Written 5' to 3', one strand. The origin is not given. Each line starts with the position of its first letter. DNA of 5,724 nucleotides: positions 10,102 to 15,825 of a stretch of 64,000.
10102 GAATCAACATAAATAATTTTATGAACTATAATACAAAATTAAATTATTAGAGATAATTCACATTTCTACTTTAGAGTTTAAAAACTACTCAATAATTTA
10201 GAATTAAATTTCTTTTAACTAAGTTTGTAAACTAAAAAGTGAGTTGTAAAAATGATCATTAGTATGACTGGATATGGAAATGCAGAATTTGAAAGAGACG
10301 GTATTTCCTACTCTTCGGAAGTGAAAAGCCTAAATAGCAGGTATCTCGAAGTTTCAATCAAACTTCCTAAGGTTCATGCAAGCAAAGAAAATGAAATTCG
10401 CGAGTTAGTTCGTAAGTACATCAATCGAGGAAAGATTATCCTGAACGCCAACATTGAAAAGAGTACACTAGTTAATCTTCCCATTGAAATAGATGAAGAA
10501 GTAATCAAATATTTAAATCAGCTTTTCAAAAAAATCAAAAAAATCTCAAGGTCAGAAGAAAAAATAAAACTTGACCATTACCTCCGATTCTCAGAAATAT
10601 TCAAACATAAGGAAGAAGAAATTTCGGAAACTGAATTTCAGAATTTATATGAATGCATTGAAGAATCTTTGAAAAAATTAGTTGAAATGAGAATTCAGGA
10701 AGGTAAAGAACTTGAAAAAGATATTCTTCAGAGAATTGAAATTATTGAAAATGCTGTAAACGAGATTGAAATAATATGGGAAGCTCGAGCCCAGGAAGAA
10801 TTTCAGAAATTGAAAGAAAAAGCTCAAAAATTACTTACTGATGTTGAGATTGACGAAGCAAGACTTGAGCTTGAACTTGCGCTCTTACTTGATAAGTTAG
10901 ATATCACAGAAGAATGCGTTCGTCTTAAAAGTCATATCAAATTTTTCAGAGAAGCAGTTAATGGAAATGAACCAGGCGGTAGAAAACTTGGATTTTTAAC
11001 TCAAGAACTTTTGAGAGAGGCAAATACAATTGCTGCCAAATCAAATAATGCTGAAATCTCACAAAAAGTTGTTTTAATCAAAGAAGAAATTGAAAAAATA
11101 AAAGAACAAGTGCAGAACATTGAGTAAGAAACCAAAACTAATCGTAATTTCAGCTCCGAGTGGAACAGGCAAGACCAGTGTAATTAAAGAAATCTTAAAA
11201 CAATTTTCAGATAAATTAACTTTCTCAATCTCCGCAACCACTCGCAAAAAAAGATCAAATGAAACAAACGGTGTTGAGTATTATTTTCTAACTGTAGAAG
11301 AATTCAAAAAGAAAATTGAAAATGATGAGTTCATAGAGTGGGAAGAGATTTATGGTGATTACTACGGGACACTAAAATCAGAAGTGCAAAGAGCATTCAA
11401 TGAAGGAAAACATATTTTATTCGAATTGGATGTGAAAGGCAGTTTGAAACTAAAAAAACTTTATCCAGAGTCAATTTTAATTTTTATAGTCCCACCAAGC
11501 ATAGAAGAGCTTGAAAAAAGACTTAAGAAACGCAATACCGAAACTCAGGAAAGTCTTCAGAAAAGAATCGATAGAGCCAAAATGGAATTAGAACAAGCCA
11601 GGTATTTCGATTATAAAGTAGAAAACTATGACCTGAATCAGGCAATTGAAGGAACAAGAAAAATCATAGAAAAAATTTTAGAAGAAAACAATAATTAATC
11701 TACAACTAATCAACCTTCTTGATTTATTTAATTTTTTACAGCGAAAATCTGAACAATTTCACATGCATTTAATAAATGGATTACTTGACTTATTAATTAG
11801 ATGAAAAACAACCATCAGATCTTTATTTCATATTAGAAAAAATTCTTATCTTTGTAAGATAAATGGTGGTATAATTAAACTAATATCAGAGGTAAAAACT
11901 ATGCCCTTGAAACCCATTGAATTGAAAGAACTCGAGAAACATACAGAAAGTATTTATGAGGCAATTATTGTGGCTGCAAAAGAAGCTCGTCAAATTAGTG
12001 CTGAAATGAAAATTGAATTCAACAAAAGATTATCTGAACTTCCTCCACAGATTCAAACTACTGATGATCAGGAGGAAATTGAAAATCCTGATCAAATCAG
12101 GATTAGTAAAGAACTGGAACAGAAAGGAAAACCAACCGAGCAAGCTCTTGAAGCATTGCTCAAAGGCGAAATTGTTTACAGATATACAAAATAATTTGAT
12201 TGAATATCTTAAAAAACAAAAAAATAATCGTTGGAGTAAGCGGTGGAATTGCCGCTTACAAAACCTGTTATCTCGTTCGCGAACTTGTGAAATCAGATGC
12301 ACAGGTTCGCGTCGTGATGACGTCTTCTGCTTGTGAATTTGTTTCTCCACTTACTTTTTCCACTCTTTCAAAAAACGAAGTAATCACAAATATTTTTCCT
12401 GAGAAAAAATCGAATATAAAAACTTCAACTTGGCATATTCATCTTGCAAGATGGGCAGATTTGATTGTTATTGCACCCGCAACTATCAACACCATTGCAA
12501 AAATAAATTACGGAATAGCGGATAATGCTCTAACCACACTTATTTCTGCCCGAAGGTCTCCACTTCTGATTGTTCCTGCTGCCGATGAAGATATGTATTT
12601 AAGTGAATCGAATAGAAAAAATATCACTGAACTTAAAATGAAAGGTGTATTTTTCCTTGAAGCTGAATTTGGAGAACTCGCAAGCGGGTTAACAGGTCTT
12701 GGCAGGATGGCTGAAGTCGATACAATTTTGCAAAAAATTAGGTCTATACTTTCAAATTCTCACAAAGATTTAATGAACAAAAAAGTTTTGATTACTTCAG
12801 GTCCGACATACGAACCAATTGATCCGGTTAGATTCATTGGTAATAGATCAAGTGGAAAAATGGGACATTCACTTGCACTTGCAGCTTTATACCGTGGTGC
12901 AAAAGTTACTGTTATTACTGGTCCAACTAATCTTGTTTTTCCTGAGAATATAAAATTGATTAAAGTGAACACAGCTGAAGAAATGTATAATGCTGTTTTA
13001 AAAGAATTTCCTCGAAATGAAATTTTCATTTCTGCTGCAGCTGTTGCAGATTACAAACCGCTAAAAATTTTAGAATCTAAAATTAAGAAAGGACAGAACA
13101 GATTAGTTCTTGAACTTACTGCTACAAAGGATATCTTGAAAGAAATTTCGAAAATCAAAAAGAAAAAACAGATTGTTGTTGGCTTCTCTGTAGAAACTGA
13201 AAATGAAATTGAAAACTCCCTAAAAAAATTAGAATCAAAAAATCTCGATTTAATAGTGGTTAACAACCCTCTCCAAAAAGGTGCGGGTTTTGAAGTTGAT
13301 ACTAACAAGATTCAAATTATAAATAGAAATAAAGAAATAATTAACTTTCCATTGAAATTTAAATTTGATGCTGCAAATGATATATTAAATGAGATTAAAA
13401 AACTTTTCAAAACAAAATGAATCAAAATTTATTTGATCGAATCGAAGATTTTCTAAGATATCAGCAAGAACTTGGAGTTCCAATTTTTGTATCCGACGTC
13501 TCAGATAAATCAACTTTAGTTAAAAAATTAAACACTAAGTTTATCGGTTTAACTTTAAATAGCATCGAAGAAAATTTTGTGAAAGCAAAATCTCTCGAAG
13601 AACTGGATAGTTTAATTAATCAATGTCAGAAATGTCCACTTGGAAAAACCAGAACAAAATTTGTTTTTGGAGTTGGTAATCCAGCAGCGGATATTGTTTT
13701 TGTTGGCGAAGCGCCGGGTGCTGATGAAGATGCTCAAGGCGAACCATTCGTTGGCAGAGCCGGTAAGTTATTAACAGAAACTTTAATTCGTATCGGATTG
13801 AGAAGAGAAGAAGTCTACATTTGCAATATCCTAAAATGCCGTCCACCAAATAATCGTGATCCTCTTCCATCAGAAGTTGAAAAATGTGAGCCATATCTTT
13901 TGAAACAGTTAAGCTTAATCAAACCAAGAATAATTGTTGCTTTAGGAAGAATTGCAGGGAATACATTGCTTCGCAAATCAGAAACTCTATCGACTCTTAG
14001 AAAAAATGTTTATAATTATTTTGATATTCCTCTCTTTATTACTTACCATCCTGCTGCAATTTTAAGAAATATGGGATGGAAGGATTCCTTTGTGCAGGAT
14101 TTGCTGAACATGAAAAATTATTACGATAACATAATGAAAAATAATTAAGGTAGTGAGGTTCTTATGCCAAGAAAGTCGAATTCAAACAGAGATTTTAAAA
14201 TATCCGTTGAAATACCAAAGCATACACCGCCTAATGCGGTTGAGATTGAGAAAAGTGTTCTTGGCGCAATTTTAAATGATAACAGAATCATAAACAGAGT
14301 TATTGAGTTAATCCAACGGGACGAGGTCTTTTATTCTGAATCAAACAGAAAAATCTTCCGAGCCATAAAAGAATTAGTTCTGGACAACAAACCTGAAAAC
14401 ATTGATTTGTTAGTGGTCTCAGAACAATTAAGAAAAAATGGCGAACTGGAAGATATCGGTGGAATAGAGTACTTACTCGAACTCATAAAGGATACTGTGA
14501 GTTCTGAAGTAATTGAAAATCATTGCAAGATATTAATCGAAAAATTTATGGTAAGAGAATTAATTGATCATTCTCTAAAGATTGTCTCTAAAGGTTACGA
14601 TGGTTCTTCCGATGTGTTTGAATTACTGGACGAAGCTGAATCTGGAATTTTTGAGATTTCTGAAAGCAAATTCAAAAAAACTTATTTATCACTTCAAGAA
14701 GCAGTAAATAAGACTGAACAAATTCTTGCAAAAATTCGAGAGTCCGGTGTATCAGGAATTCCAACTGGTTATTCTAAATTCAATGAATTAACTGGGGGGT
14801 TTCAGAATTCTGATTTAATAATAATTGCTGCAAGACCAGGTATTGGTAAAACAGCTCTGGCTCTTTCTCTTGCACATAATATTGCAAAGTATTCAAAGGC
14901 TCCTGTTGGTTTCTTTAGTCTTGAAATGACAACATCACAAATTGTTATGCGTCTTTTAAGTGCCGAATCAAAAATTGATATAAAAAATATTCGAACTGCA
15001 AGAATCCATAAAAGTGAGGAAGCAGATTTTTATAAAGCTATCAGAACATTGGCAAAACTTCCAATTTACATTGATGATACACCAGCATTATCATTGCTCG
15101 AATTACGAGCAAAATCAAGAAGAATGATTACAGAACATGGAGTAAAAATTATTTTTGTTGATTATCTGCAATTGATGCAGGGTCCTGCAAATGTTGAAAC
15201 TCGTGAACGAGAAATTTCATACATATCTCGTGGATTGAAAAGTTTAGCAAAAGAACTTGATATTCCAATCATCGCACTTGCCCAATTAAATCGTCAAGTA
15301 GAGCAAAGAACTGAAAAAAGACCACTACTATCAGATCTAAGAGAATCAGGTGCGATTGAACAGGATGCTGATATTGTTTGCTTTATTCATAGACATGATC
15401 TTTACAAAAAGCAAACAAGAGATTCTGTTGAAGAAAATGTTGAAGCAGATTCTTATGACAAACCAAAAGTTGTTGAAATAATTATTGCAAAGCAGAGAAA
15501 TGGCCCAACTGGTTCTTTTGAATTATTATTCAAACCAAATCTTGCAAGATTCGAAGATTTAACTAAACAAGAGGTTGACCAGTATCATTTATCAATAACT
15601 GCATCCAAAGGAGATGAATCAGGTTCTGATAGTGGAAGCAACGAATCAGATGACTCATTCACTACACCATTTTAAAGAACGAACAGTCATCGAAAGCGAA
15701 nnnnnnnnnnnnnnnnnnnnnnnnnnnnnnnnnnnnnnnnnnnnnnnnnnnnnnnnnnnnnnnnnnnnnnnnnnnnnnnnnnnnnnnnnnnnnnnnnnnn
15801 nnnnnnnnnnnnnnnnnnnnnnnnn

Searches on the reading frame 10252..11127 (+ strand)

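Call 79: search_protein_families(library=pfam, proteins=[window:10252-11127:+], max_evalue=0.000001)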
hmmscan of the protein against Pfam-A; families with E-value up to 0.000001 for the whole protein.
window:10252-11127:+ (291 aa): 2 families
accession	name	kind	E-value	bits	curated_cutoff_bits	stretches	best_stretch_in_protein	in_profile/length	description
PF08340.16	YicC-like_C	-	3.6e-39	134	27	1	176-291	5-120/120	Endoribonuclease YicC-like, C-terminal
PF03755.18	YicC-like_N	-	1.2e-36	126.9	25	1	2-155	1-155/156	Endoribonuclease YicC-like, N-terminal region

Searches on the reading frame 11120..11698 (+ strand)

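Call 79: search_protein_families(library=pfam, proteins=[window:11120-11698:+], max_evalue=0.000001)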
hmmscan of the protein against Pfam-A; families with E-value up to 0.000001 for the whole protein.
window:11120-11698:+ (192 aa): 1 family
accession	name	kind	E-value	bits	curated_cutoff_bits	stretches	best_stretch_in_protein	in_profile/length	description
PF00625.27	Guanylate_kin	-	5.6e-48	163.5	25.2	1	5-185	2-181/182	Guanylate kinase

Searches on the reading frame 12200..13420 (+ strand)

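Call 79: search_protein_families(library=pfam, proteins=[window:12200-13420:+], max_evalue=0.000001)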
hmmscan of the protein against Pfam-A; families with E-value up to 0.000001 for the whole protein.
window:12200-13420:+ (406 aa): 2 families
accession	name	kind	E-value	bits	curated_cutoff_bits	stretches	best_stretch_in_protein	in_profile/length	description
PF04127.22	DFP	-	1.2e-69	234.3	22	1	192-374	2-186/186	DNA/pantothenate metabolism flavoprotein C-terminal domain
PF02441.25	Flavoprotein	-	7.4e-31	107.4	22.7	1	7-182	1-160/162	Flavoprotein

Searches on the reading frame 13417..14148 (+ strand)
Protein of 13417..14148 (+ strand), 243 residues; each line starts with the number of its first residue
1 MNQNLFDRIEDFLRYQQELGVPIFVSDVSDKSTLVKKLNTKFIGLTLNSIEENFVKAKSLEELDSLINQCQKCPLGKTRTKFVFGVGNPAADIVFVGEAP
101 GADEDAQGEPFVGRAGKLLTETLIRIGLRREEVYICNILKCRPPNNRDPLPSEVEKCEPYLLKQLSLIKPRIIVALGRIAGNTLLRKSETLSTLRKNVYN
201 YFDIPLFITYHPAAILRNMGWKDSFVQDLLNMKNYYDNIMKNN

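Call 79: search_protein_families(library=pfam, proteins=[window:13417-14148:+], max_evalue=0.000001)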
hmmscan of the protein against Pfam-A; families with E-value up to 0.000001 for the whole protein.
window:13417-14148:+ (243 aa): 1 family
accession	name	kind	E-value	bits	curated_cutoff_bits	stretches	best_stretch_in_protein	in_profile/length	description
PF03167.25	UDG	-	1.3e-36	126.2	24.3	1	84-226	1-137/141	Uracil DNA glycosylase superfamily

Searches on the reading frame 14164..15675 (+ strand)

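Call 79: search_protein_families(library=pfam, proteins=[window:14164-15675:+], max_evalue=0.000001)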
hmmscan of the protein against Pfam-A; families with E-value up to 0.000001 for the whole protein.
window:14164-15675:+ (503 aa): 3 families
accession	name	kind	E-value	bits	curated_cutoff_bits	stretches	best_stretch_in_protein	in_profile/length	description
PF03796.21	DnaB_C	-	6.5e-103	344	27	1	198-465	1-255/255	DnaB-like helicase C terminal domain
PF00772.26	DnaB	-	1.3e-26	93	23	1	22-125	2-102/103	DnaB-like helicase N terminal domain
PF13481.12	AAA_25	-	1.1e-10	41.9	27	1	209-375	25-190/195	AAA domain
